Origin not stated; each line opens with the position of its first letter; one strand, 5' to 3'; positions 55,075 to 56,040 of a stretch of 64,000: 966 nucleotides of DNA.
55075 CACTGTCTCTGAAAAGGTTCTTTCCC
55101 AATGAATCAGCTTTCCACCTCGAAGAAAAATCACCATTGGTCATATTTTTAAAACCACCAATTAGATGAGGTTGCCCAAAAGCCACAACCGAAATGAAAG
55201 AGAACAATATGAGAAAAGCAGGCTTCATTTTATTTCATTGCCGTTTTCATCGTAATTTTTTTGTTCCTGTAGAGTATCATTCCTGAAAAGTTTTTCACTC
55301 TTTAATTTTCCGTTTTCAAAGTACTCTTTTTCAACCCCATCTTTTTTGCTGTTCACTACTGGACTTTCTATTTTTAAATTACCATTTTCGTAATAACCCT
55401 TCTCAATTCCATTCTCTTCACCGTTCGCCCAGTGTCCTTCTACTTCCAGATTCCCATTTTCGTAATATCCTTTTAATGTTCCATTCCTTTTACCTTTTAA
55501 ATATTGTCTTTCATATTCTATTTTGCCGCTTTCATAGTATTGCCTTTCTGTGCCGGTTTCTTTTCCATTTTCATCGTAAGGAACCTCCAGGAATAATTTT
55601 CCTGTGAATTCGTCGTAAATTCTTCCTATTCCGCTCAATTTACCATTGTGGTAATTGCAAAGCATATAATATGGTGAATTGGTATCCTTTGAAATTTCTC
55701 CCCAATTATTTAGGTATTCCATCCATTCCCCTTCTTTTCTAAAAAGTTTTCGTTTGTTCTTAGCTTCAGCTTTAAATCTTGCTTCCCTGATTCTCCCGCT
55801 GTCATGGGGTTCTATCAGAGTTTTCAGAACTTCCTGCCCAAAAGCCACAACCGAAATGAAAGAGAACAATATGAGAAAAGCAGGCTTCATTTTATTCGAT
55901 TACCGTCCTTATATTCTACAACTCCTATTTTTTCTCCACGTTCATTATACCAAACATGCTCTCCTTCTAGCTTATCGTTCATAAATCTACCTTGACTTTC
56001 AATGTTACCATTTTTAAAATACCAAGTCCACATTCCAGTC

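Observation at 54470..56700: Tandem array of secreted MORN/YwqK-family cassette genes with nucleotide-identical signal-peptide 5' ends, plus a junction remnant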

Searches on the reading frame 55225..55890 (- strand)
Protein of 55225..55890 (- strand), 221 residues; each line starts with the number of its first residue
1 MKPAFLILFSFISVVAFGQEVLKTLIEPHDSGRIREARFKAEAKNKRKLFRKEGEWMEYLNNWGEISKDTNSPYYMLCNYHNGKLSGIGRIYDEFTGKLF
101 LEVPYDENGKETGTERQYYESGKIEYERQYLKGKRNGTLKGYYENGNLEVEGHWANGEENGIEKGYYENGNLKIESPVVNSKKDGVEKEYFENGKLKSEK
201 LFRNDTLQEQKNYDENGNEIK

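Call 4: search_protein_families(library=pfam, proteins=[window:55225-55890:-], max_evalue=0.01)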
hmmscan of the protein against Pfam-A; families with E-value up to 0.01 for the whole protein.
window:55225-55890:- (221 aa): 1 family
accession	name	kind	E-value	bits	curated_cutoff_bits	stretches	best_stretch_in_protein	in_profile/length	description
PF07661.19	MORN_2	-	9.5e-20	68.8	29.6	4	183-204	1-22/22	MORN repeat variant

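Call 10: find_encoding_contigs(protein=window:55225-55890:-, flank=10000, max_places=10)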
Protein window:55225-55890:- (221 aa): 3 contigs read that carry it; 1 place shown.
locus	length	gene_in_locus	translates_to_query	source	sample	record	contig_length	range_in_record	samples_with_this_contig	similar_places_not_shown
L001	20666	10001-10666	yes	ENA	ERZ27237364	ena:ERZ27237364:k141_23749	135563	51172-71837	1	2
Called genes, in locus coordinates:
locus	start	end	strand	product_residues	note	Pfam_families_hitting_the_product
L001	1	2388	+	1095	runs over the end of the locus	PF07517:SecA_DEAD, PF01043:SecA_PP_bind, PF21090:P-loop_SecA, PF07516:SecA_SW, PF02810:SEC-C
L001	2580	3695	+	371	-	PF13102:Phage_int_SAM_5, PF00589:Phage_integrase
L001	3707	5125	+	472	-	-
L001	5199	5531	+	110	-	PF12728:HTH_17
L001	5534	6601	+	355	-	PF01446:Rep_1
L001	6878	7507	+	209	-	PF15514:ThaI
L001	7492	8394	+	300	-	PF13847:Methyltransf_31 (faint), PF01555:N6_N4_Mtase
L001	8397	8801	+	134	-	-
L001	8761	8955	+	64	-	-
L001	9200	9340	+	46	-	-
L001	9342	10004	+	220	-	-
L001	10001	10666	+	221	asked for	PF07661:MORN_2 (faint)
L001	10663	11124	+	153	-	-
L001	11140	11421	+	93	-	-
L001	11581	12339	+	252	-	-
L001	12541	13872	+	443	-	PF13439:Glyco_transf_4, PF13579:Glyco_trans_4_4 (weak)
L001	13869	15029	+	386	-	PF02350:Epimerase_2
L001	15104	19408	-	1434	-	PF04997:RNA_pol_Rpb1_1, PF00623:RNA_pol_Rpb1_2, PF04983:RNA_pol_Rpb1_3, PF05000:RNA_pol_Rpb1_4, PF04998:RNA_pol_Rpb1_5, PF01333:Apocytochr_F_C (faint), PF21668:RPOC_hybrid (faint)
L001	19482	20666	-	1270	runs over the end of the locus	PF04563:RNA_pol_Rpb2_1, PF04561:RNA_pol_Rpb2_2, PF04565:RNA_pol_Rpb2_3, PF10385:RNA_pol_Rpb2_45, PF00562:RNA_pol_Rpb2_6, PF04560:RNA_pol_Rpb2_7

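Call 18: find_homologous_proteins(query=window:55225-55890:-, max_evalue=0.001)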
Query window:55225-55890:- (221 aa): 322 proteins with E <= 0.001 among 787 candidates; the best 120 are listed.
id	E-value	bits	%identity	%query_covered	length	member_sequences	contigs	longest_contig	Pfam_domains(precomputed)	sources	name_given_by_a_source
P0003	8.1e-143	492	100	100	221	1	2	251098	PF07661.20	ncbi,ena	-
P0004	5.9e-63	230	55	100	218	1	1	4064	PF07661.20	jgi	jgi:antitoxin component YwqK of YwqJK toxin-antitoxin module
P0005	1.6e-58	216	54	100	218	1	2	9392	PF07661.20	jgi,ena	-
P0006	7.0e-51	191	38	97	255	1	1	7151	PF07661.20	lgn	-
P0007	2.2e-49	186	40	82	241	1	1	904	PF07661.20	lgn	-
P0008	1.8e-47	180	39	100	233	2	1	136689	PF07661.20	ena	-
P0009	2.3e-47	179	38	99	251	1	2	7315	PF07661.20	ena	-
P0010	2.9e-43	166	35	93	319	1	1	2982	PF07661.20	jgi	jgi:antitoxin component YwqK of YwqJK toxin-antitoxin module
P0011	2.4e-42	163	33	100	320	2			PF07661.20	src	-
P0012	5.5e-42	162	34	98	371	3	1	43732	PF07661.20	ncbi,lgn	-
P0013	8.5e-38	148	33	93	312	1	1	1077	PF07661.20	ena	-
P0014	1.5e-37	147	46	97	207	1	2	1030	PF07661.20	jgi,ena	-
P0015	1.6e-37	147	41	100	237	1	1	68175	PF07661.20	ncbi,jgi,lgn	-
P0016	2.6e-36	143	45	100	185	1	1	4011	PF07661.20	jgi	jgi:antitoxin component YwqK of YwqJK toxin-antitoxin module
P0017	6.8e-36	142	46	62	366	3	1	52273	PF14487.13,PF07661.20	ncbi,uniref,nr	ncbi:DarT ssDNA thymidine ADP-ribosyltransferase family protein [Helicobacter pullorum]|uniref:DarT 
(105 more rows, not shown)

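Call 20: find_encoding_contigs(protein=P0005, flank=10000, max_places=4)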
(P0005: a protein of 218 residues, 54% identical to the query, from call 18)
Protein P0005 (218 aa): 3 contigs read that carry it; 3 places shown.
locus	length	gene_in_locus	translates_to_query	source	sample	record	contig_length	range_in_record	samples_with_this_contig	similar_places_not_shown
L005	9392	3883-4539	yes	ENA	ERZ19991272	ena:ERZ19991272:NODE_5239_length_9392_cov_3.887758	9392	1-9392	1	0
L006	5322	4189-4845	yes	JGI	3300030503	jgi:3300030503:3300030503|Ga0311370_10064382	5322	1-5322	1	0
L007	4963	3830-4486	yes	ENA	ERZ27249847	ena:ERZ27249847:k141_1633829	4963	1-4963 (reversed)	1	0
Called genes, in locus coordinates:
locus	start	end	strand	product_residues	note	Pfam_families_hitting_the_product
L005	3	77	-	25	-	?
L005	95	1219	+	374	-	PF13177:DNA_pol3_delta2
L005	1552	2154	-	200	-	PF04011:LemA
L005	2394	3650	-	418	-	PF06689:zf-C4_ClpX, PF00493:MCM (weak), PF00004:AAA, PF07724:AAA_2, PF07728:AAA_5, PF13401:AAA_22 (faint), PF10431:ClpB_D2-small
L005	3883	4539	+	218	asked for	PF07661:MORN_2 (faint)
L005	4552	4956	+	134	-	-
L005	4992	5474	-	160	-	PF00578:AhpC-TSA, PF08534:Redoxin, PF13911:AhpC-TSA_2 (weak)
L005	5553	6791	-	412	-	PF02353:CMAS, PF01135:PCMT (weak), PF13489:Methyltransf_23, PF13649:Methyltransf_25, PF13847:Methyltransf_31 (weak), PF08241:Methyltransf_11, PF08242:Methyltransf_12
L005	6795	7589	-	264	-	PF07103:DUF1365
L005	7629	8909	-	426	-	PF01593:Amino_oxidase, PF13450:NAD_binding_8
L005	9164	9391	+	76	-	?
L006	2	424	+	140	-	?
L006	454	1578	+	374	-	PF13177:DNA_pol3_delta2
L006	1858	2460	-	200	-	PF04011:LemA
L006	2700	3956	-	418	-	PF06689:zf-C4_ClpX, PF00493:MCM (weak), PF00004:AAA, PF07724:AAA_2, PF07728:AAA_5, PF13401:AAA_22 (faint), PF10431:ClpB_D2-small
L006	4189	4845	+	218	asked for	PF07661:MORN_2 (faint)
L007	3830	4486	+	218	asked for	PF07661:MORN_2 (faint)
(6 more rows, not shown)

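Call 32: search_protein_families(library=ncbifam, proteins=[window:55225-55890:-], max_evalue=0.1)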
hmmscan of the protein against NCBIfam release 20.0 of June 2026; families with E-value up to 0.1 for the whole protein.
window:55225-55890:- (221 aa): 1 family
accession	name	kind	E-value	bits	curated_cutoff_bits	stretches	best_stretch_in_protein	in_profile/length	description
NF033566.1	adhes_LIC20035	equivalog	1.4e-11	43.9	250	1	41-218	72-253/434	LIC20035 family adhesin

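Call 34: search_protein_families(library=padloc, proteins=[window:55225-55890:-], max_evalue=1)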
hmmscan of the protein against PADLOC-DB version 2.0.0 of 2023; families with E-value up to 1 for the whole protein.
window:55225-55890:- (221 aa): 0 families

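Call 57: find_related_loci(query=A4, collection=genome_contigs, flank=8000)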
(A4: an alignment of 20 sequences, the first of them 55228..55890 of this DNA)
Query A4 (221 aa) in genome_contigs; peptide patterns used: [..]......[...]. (x = any residue, [..] = any of these).
131 stretches matched a pattern; 81 encode a relative of the query (tblastn E <= 1e-3); the best 80 are kept; 78 distinct loci.
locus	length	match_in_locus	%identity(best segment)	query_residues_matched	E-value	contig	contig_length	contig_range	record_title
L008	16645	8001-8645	41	1-221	3e-39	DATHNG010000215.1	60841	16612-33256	MAG TPA_asm: Bacteroidia bacterium isolate SMAG_U12652 k141_1018300, whole genome shotgun sequence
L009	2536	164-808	43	1-221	4e-38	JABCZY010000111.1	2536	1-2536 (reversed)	MAG: Bacteroidetes bacterium isolate BWOrgControl_Nextera84_MAG7 3300020626.a:Ga0206876_1799, whole genome shotgun seque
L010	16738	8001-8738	40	1-221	8e-38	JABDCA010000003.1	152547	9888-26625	MAG: Bacteroidetes bacterium isolate BWMinControl_Nextera78_MAG5 3300020791.a:Ga0207054_1003, whole genome shotgun seque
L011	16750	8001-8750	39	6-217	5e-36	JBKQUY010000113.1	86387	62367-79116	MAG: Bacteroidia bacterium isolate SEr2D2E2F__bin_46 SEr2D2E2F_000000294733, whole genome shotgun sequence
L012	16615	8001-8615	40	40-220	4e-35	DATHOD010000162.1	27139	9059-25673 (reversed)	MAG TPA_asm: Bacteroidia bacterium isolate SMAG_U12675 k141_3200930, whole genome shotgun sequence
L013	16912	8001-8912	40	1-217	1e-34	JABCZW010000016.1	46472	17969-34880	MAG: Bacteroidetes bacterium isolate BWOrgControl_Nextera83_MAG4 3300020621.a:Ga0206875_1023, whole genome shotgun seque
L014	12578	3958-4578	38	1-221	2e-34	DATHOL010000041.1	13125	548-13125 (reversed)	MAG TPA_asm: Bacteroidia bacterium isolate SMAG_U12683 k141_4308348, whole genome shotgun sequence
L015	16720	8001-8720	37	1-221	3e-34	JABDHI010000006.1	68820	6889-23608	MAG: Bacteroidetes bacterium isolate BWOrgControl_Nextera52_MAG2 3300021043.a:Ga0206844_10010, whole genome shotgun sequ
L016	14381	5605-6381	36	5-221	1e-33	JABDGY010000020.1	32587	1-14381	MAG: Bacteroidetes bacterium isolate BWOrgControl_Nextera44_MAG5 3300021027.a:Ga0206836_10060, whole genome shotgun sequ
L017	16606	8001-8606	40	40-217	5e-33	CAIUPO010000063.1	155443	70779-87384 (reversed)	MAG: uncultured Bacteroidetes bacterium isolate Umea_bin-09912 genome assembly, contig: bin-09912:063/146, whole genome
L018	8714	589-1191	36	1-209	1e-33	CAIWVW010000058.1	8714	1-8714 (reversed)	MAG: uncultured Bacteroidetes bacterium isolate AM_bin-3948 genome assembly, contig: bin-3948:058/149, whole genome shot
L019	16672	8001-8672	40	1-221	2e-32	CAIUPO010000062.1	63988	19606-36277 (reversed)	MAG: uncultured Bacteroidetes bacterium isolate Umea_bin-09912 genome assembly, contig: bin-09912:062/146, whole genome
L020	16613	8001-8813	39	1-202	2e-30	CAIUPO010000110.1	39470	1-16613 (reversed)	MAG: uncultured Bacteroidetes bacterium isolate Umea_bin-09912 genome assembly, contig: bin-09912:110/146, whole genome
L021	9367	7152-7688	38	1-221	8e-31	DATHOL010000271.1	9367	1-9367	MAG TPA_asm: Bacteroidia bacterium isolate SMAG_U12683 k141_515303, whole genome shotgun sequence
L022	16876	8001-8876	36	40-217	1e-31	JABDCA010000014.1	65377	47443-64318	MAG: Bacteroidetes bacterium isolate BWMinControl_Nextera78_MAG5 3300020791.a:Ga0207054_1023, whole genome shotgun seque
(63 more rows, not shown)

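Call 59: find_encoding_contigs(protein=P0012, flank=10000, max_places=2)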
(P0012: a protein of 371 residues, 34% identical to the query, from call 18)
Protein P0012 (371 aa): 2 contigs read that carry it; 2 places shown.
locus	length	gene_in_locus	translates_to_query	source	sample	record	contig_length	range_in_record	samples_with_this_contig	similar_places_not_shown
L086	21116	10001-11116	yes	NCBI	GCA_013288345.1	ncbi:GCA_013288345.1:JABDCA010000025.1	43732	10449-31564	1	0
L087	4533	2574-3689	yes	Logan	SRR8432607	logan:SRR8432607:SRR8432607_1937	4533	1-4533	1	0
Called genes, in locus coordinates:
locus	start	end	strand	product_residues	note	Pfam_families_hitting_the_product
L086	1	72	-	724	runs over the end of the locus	PF05227:CHASE3, PF00512:HisKA, PF02518:HATPase_c, PF00072:Response_reg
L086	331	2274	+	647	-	PF13292:DXP_synthase_N, PF02779:Transket_pyr, PF02780:Transketolase_C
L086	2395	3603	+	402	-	PF03051:Peptidase_C1_2, PF00112:Peptidase_C1 (weak)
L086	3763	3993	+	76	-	-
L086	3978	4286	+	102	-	PF05016:ParE_toxin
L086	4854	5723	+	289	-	PF07608:DUF1571, PF01476:LysM (weak), PF07608:DUF1571 (weak)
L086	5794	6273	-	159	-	-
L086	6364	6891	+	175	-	-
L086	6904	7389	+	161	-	PF07661:MORN_2 (faint)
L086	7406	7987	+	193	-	PF07661:MORN_2 (faint)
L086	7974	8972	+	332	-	-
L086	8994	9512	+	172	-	-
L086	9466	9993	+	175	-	-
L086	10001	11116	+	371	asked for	PF07661:MORN_2 (faint)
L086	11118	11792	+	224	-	-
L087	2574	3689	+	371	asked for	PF07661:MORN_2 (faint)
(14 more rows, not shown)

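Call 60: find_encoding_contigs(protein=P0008, flank=10000, max_places=2)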
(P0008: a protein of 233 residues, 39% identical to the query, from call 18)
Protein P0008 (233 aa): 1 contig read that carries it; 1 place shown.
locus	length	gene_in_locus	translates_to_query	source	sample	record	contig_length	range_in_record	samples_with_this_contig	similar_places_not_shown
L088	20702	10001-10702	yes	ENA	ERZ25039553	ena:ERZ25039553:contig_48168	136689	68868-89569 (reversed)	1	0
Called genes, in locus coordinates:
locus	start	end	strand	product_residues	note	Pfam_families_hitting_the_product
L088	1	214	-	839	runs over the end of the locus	PF13620:CarboxypepD_reg (faint), PF07715:Plug (weak)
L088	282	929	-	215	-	PF13620:CarboxypepD_reg (weak), PF13715:CarbopepD_reg_2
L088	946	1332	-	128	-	PF04379:DUF525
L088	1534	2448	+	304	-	PF02016:Peptidase_S66, PF17676:Peptidase_S66C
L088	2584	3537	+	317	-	-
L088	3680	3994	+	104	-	-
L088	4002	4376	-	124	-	-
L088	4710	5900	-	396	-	PF07690:MFS_1, PF12832:MFS_1_like, PF00083:Sugar_tr (faint), PF07690:MFS_1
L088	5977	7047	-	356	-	PF01063:Aminotran_4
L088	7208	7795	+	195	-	-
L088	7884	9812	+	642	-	PF07696:7TMR-DISMED2, PF07695:7TMR-DISM_7TM, PF00211:Guanylate_cyc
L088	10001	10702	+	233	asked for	PF07661:MORN_2 (weak)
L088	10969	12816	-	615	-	PF13439:Glyco_transf_4, PF13477:Glyco_trans_4_2, PF13579:Glyco_trans_4_4, PF01522:Polysacc_deac_1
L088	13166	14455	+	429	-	PF05195:AMP_N, PF00557:Peptidase_M24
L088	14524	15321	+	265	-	PF03096:Ndr (weak), PF00561:Abhydrolase_1, PF12146:Hydrolase_4, PF12697:Abhydrolase_6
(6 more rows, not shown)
